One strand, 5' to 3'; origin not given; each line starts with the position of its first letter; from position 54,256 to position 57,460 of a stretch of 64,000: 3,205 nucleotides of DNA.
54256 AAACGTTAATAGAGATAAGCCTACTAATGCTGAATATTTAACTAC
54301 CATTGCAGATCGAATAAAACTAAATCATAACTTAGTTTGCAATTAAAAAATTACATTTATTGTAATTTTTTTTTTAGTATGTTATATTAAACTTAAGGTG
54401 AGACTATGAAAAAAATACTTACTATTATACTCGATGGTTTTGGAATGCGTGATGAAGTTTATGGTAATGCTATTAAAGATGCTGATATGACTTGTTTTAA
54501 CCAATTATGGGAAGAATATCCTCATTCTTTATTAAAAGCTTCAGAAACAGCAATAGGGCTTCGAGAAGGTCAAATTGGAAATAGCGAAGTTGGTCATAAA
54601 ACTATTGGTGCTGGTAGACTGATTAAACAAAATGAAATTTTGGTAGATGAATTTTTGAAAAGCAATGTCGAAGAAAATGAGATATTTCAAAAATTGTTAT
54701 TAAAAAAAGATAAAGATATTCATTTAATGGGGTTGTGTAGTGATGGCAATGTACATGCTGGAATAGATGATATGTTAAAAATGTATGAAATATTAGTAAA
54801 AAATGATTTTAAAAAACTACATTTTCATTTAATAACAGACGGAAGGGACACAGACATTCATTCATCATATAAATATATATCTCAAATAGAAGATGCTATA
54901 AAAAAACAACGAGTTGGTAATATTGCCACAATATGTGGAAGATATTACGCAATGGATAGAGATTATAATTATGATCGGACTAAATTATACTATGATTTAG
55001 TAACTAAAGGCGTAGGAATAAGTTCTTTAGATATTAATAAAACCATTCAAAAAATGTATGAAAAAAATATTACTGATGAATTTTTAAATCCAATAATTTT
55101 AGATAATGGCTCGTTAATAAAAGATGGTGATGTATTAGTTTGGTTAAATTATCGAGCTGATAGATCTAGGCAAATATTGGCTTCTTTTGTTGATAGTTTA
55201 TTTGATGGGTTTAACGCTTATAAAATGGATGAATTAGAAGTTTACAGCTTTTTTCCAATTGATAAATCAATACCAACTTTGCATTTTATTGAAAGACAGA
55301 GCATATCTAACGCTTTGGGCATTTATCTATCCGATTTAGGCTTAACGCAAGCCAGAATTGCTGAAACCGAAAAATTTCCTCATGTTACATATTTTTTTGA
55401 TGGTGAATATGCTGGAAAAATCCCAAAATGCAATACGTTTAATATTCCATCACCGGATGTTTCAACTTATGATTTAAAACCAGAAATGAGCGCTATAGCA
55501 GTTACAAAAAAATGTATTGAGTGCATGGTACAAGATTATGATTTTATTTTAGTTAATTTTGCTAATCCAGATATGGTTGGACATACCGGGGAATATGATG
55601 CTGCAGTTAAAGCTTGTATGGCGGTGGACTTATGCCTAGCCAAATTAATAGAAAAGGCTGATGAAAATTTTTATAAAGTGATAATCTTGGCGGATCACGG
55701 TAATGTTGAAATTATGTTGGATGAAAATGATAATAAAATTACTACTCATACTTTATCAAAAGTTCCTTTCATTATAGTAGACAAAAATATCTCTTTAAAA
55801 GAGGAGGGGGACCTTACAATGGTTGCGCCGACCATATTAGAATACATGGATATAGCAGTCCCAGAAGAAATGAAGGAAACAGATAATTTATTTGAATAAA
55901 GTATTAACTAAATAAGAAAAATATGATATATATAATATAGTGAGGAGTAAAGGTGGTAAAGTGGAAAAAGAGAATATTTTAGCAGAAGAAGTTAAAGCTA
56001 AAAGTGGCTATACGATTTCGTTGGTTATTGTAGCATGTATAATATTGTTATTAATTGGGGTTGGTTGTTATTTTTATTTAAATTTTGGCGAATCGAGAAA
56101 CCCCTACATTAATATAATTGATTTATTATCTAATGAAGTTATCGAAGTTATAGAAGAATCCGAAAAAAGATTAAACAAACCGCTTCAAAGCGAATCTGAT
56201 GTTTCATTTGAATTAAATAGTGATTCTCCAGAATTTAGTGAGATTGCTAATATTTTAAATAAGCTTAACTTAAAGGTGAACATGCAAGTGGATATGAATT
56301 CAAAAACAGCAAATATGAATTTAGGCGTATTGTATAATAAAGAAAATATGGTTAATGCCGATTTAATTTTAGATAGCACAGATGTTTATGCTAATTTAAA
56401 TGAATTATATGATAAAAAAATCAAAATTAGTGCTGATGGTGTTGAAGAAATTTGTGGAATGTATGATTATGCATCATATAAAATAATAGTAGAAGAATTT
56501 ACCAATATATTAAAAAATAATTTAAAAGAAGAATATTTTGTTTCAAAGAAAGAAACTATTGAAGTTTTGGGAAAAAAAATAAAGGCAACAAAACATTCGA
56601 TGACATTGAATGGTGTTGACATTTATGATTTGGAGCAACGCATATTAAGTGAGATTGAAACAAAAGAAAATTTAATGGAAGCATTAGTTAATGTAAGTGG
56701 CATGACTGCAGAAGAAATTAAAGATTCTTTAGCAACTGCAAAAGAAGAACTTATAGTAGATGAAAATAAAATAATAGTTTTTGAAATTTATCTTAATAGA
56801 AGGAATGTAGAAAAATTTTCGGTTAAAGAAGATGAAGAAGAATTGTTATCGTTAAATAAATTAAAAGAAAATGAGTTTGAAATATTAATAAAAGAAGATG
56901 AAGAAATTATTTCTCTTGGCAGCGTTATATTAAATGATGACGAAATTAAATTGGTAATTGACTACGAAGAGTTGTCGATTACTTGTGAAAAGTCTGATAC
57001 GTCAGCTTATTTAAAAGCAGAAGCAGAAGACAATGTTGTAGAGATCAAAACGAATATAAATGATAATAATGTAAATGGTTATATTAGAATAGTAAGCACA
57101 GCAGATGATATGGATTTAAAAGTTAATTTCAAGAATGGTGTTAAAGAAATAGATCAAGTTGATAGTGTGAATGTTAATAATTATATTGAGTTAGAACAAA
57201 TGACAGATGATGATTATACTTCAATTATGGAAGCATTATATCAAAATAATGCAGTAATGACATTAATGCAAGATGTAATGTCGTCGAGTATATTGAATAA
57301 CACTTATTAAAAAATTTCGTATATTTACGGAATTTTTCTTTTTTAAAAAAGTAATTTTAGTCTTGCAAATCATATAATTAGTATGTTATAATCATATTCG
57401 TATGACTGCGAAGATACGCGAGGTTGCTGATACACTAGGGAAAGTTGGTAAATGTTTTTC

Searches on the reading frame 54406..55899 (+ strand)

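Call 3: search_protein_families(library=pfam, proteins=[window:54406-55899:+], max_evalue=0.1)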
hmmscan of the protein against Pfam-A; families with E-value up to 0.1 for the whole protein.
window:54406-55899:+ (497 aa): 4 families
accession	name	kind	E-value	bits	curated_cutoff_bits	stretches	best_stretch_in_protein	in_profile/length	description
PF01676.23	Metalloenzyme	-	3e-65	220.7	24.3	1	2-483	1-250/252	Metalloenzyme superfamily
PF06415.18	iPGM_N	-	5.4e-58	196.5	27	1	86-281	12-211/217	BPG-independent PGAM N-terminus (iPGM_N)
PF01663.27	Phosphodiest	-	3.8e-09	37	23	1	376-450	158-235/342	Type I phosphodiesterase / nucleotide pyrophosphatase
PF08665.17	PglZ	-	0.03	14.7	25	1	372-434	109-173/179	PglZ domain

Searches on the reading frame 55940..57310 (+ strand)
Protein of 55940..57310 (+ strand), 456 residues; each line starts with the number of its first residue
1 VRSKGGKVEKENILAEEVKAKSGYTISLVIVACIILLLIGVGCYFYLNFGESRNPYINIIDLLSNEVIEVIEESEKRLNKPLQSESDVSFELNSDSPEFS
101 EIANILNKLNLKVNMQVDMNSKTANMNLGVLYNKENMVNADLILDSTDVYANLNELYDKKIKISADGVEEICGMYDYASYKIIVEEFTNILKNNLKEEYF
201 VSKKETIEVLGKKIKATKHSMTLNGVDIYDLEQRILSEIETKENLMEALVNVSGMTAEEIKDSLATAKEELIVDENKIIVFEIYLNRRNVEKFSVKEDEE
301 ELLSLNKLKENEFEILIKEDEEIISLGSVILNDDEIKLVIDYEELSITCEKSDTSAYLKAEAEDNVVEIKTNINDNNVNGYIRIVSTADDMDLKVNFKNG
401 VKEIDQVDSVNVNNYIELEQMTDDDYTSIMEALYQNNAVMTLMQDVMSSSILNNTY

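Call 3: search_protein_families(library=pfam, proteins=[window:55940-57310:+], max_evalue=0.1)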
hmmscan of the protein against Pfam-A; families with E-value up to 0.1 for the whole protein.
window:55940-57310:+ (456 aa): 2 families
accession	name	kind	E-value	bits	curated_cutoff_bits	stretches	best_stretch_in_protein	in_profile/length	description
PF06103.16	DUF948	-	0.045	14.4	37.2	0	26-105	1-80/89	Bacterial protein of unknown function (DUF948)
PF15168.11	TRIQK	-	0.064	13.6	27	0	15-50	39-74/79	Triple QxxK/R motif-containing protein family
